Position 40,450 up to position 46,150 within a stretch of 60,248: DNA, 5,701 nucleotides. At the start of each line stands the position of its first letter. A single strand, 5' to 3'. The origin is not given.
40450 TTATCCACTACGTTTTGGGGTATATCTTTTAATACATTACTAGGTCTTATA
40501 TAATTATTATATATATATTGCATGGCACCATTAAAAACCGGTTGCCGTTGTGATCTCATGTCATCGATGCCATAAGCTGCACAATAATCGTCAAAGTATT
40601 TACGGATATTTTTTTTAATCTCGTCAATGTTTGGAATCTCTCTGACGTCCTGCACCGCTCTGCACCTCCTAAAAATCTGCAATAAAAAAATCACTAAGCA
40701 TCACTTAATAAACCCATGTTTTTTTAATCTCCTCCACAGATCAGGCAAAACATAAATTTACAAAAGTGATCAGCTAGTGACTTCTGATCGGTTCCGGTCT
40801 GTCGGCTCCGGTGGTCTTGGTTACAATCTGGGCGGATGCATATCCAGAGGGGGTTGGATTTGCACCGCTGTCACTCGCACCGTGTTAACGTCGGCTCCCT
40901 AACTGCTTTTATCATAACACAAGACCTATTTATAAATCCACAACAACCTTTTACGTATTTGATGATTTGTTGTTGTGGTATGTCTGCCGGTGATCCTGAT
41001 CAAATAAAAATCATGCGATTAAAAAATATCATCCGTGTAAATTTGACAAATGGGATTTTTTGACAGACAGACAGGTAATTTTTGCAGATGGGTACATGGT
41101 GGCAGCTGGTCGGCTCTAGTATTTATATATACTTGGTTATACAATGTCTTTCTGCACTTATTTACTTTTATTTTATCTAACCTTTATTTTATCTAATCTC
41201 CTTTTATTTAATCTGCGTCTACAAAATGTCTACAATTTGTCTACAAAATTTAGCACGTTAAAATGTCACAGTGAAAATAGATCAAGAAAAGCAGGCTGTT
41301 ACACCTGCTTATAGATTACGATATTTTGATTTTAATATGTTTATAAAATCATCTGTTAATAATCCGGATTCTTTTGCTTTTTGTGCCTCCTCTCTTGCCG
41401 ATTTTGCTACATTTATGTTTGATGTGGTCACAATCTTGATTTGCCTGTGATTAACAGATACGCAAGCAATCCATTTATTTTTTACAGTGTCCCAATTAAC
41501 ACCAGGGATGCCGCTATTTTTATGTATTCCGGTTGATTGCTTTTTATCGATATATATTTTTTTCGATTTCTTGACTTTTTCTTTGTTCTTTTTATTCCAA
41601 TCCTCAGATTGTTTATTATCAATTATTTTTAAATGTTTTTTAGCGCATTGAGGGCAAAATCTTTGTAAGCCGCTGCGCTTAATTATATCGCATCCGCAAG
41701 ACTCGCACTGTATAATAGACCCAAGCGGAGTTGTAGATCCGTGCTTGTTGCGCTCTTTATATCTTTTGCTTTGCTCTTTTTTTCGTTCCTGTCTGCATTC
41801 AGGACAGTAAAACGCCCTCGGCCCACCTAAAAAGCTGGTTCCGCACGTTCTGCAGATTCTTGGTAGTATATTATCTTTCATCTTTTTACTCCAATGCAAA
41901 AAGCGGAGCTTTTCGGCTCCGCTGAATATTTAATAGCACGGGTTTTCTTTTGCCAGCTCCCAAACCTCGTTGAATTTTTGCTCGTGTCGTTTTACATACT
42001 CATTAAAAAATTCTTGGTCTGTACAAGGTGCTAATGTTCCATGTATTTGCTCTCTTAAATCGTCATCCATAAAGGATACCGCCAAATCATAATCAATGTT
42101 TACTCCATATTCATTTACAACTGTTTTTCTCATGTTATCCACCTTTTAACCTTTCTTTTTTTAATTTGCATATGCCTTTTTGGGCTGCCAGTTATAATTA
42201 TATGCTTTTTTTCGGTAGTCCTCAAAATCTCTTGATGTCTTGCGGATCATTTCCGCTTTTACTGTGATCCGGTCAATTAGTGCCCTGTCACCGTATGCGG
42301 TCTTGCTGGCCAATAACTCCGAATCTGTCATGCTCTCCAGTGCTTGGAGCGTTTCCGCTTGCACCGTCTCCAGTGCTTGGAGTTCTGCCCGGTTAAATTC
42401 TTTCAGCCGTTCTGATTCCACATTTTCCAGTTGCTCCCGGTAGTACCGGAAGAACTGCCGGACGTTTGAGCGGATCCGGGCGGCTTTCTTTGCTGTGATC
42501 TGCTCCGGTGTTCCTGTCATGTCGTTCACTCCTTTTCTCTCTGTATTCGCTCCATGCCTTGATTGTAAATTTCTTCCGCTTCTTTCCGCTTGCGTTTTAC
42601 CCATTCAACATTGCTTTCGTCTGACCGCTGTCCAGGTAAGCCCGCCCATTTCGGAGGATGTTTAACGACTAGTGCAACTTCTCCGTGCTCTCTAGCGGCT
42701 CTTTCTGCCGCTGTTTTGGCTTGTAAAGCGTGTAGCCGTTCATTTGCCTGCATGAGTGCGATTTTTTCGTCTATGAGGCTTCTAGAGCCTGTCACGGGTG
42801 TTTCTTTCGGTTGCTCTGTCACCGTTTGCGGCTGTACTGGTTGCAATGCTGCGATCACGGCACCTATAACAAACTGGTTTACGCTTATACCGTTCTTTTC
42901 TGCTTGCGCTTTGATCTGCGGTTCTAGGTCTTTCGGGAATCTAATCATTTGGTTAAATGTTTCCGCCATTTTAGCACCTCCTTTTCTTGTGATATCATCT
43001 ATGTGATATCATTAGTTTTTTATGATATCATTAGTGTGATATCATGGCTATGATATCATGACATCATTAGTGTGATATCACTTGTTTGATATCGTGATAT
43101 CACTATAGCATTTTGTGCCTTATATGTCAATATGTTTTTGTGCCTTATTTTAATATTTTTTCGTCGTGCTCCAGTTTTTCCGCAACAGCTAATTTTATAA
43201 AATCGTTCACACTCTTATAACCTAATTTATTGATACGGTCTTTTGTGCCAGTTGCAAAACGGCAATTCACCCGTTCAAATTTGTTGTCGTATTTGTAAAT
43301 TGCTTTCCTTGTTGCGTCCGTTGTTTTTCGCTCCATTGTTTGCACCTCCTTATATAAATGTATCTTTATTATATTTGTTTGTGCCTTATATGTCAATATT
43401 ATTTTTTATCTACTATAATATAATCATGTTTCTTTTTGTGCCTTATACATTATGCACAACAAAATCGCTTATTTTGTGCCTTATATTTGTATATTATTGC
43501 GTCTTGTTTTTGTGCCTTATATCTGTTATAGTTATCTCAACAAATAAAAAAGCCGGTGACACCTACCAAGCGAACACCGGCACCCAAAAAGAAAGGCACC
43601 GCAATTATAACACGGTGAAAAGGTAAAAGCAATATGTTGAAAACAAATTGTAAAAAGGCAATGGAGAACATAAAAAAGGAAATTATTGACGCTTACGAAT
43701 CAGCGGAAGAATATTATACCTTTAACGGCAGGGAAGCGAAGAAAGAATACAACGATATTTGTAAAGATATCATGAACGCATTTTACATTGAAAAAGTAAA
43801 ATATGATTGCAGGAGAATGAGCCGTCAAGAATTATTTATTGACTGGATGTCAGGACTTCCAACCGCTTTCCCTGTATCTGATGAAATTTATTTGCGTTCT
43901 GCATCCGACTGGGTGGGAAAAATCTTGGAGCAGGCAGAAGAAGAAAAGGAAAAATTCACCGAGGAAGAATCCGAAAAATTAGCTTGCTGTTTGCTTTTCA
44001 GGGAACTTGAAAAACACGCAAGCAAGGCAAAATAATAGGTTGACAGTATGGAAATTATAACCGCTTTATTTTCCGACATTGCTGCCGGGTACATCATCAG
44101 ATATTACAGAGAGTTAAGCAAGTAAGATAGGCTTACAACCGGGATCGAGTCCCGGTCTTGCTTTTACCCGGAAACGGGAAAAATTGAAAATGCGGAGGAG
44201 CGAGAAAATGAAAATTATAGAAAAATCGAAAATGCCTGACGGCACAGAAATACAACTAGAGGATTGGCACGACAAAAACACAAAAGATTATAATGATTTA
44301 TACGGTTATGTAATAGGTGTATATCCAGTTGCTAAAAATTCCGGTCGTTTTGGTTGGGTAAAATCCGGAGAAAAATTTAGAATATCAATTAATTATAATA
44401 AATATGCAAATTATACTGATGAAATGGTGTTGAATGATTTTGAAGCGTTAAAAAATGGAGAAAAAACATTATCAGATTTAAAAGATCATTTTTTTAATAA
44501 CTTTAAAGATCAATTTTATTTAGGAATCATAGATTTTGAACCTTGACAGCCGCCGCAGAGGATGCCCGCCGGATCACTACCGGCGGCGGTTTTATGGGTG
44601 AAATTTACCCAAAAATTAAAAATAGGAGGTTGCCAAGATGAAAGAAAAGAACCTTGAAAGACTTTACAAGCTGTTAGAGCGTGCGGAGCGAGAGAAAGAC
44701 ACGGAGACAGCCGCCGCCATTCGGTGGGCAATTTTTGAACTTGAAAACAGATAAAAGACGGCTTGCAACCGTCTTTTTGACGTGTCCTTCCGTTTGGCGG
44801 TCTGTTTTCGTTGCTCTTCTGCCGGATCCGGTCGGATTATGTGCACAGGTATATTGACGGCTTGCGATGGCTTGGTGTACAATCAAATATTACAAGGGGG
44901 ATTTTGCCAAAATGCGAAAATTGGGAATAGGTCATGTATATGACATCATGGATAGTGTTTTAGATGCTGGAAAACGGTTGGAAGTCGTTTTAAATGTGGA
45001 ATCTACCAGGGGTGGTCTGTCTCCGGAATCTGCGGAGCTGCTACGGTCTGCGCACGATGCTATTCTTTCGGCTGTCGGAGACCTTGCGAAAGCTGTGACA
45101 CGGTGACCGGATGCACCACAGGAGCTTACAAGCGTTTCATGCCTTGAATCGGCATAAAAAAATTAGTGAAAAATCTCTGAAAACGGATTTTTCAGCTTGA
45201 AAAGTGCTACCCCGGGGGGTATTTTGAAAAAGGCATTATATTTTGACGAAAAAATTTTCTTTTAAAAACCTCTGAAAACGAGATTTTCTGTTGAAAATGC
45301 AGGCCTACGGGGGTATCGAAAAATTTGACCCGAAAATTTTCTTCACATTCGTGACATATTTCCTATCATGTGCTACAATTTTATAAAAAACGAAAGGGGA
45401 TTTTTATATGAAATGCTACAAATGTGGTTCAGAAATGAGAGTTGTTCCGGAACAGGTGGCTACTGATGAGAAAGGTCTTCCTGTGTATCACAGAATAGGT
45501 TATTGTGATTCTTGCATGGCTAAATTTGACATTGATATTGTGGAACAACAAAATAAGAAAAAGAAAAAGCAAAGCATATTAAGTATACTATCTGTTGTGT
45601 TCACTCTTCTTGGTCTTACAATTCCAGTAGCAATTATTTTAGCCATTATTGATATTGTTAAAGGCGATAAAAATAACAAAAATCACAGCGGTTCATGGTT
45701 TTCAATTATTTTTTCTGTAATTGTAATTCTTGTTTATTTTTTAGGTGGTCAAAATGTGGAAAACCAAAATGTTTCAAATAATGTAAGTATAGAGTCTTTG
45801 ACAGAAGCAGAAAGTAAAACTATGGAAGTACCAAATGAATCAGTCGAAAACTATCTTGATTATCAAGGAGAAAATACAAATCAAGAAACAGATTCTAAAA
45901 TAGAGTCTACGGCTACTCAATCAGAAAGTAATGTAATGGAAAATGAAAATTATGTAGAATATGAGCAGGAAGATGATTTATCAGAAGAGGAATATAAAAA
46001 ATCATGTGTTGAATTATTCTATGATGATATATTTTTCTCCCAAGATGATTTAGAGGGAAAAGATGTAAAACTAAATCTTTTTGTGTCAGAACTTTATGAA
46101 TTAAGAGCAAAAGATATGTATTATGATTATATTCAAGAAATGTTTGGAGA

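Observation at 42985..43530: Two different high-copy repeat arrays around two ribbon-helix-helix genes at the head of the late arm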

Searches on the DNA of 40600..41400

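Call 70: search_rna_families(source=window, start=40600, end=41400, threshold=evalue, max_evalue=1)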
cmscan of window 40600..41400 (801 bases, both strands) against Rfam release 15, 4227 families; matches with E-value up to 1: 0.
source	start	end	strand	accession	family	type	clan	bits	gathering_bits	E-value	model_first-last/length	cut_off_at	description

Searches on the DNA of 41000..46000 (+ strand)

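Call 5: search_dna_similar(query=window:41000-46000:+, collection=phages, mode=distant)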
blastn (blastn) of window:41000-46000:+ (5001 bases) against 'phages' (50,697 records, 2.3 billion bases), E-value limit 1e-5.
No match.

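Call 6: search_dna_similar(query=window:41000-46000:+, collection=plasmids, mode=distant)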
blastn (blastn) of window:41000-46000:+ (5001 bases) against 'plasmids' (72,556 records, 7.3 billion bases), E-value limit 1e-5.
No match.

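Call 59: search_rna_families(source=window, start=42800, end=43800, threshold=evalue, max_evalue=1)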
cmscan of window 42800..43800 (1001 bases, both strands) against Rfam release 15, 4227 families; matches with E-value up to 1: 2.
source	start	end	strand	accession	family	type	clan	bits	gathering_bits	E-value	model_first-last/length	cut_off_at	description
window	42988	43047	+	RF00851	mir-230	Gene; miRNA;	-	21.8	72.7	0.065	1-82/82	no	mir-230 microRNA precursor family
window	43041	43113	+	RF00840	mir-374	Gene; miRNA;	-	19.2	54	0.71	1-71/71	no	mir-374 microRNA precursor family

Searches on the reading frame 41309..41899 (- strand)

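Call 8: search_protein_families(library=pfam, max_evalue=0.1, proteins=[window:41309-41899:-])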
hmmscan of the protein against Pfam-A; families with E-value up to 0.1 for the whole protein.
window:41309-41899:- (196 aa): 5 families
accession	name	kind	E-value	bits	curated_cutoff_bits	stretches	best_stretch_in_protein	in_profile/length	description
PF01155.25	HypA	-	0.0033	17.9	28.9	1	62-96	70-103/112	Hydrogenase/urease nickel incorporation, metallochaperone, hypA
PF00847.26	AP2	-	0.018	15.8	33.3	1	129-175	1-43/54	AP2 domain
PF07754.17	HVO_2753_ZBP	-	0.021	15.1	33.2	0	65-88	1-25/46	Small zinc finger protein HVO_2753-like, Zn-binding pocket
PF14319.11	Zn_Tnp_IS91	-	0.058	13.8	26.3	0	61-98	37-75/90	Transposase zinc-binding domain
PF07191.17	Zn_ribbon_6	-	0.092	13.2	25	0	15-38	18-38/67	Double zinc ribbon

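Call 9: search_protein_families(library=phrogs, max_evalue=0.01, proteins=[window:41309-41899:-])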
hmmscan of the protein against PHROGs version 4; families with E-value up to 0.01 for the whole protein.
window:41309-41899:- (196 aa): 6 families
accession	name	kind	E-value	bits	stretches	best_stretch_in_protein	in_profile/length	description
phrog_99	-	DNA, RNA and nucleotide metabolism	9.9e-06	26.4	1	123-175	205-258/383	HNH endonuclease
phrog_4578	-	DNA, RNA and nucleotide metabolism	0.00047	21.1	1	125-174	63-112/130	HNH endonuclease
phrog_4852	-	unknown function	0.002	18.8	0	62-141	13-84/194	-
phrog_13470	-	DNA, RNA and nucleotide metabolism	0.0027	18.9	1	103-169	68-135/152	HNH endonuclease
phrog_37529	-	unknown function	0.0065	17.8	1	28-57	7-35/62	-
phrog_144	-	DNA, RNA and nucleotide metabolism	0.0068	17.1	0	4-52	13-65/175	HNH endonuclease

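Call 89: search_protein_families(library=padloc, max_evalue=0.01, proteins=[window:41309-41899:-])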
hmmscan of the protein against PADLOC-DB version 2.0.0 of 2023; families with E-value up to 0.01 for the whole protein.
window:41309-41899:- (196 aa): 0 families

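Call 90: search_protein_families(library=ncbifam, max_evalue=0.01, proteins=[window:41309-41899:-])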
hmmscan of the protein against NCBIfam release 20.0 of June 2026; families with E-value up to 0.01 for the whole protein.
window:41309-41899:- (196 aa): 4 families
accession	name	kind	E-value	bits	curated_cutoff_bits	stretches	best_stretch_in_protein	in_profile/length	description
NF001646.0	PRK00420.1-3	equivalog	1e-07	32.2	117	2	64-114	22-71/117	hypothetical protein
NF011481.0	PRK14890.1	equivalog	9.9e-05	22.3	61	0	63-89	10-37/61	putative Zn-ribbon RNA-binding protein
NF041909.1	HVO_2753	equivalog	0.00013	21.7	80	0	64-98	11-46/59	HVO_2753 family zinc finger protein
TIGR03826.1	YvyF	hypoth_equivalog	0.0059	16.6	124.15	0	63-121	82-135/137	TIGR03826 family flagellar region protein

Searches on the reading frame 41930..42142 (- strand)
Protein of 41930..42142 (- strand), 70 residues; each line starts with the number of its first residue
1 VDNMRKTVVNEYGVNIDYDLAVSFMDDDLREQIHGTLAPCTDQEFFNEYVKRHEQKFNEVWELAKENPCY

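Call 8: search_protein_families(library=pfam, max_evalue=0.1, proteins=[window:41930-42142:-])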
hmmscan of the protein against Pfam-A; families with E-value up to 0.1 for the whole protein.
window:41930-42142:- (70 aa): 1 family
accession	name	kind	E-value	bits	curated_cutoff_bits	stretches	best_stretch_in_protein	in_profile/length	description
PF22147.1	AcrIC5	-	1.4e-19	70.4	27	1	12-61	4-53/53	Anti-CRISPR protein AcrIC5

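Call 9: search_protein_families(library=phrogs, max_evalue=0.01, proteins=[window:41930-42142:-])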
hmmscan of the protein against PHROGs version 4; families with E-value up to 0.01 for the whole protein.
window:41930-42142:- (70 aa): 0 families

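Call 89: search_protein_families(library=padloc, max_evalue=0.01, proteins=[window:41930-42142:-])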
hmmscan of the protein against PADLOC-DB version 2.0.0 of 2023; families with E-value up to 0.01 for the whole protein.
window:41930-42142:- (70 aa): 0 families

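Call 90: search_protein_families(library=ncbifam, max_evalue=0.01, proteins=[window:41930-42142:-])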
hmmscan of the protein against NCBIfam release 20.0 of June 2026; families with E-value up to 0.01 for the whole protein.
window:41930-42142:- (70 aa): 0 families

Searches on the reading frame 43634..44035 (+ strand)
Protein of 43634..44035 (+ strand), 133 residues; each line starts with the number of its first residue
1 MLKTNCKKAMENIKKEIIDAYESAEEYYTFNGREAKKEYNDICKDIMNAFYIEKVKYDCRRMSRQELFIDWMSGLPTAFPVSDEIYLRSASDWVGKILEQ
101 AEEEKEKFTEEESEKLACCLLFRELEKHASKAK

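Call 8: search_protein_families(library=pfam, max_evalue=0.1, proteins=[window:43634-44035:+])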
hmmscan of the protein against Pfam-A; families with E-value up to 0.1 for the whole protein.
window:43634-44035:+ (133 aa): 0 families

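Call 9: search_protein_families(library=phrogs, max_evalue=0.01, proteins=[window:43634-44035:+])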
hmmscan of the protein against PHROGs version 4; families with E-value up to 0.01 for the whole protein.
window:43634-44035:+ (133 aa): 0 families

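Call 89: search_protein_families(library=padloc, max_evalue=0.01, proteins=[window:43634-44035:+])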
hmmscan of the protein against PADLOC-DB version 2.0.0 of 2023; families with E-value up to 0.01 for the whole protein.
window:43634-44035:+ (133 aa): 0 families

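Call 90: search_protein_families(library=ncbifam, max_evalue=0.01, proteins=[window:43634-44035:+])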
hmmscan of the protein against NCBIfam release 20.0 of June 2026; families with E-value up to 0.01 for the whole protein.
window:43634-44035:+ (133 aa): 1 family
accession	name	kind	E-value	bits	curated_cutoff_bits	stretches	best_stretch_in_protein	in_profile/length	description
NF052414.1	NOV3GF23_fam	equivalog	0.00061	20.3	165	1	7-71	45-108/124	NOV3GF23 family terpene biosynthesis-related protein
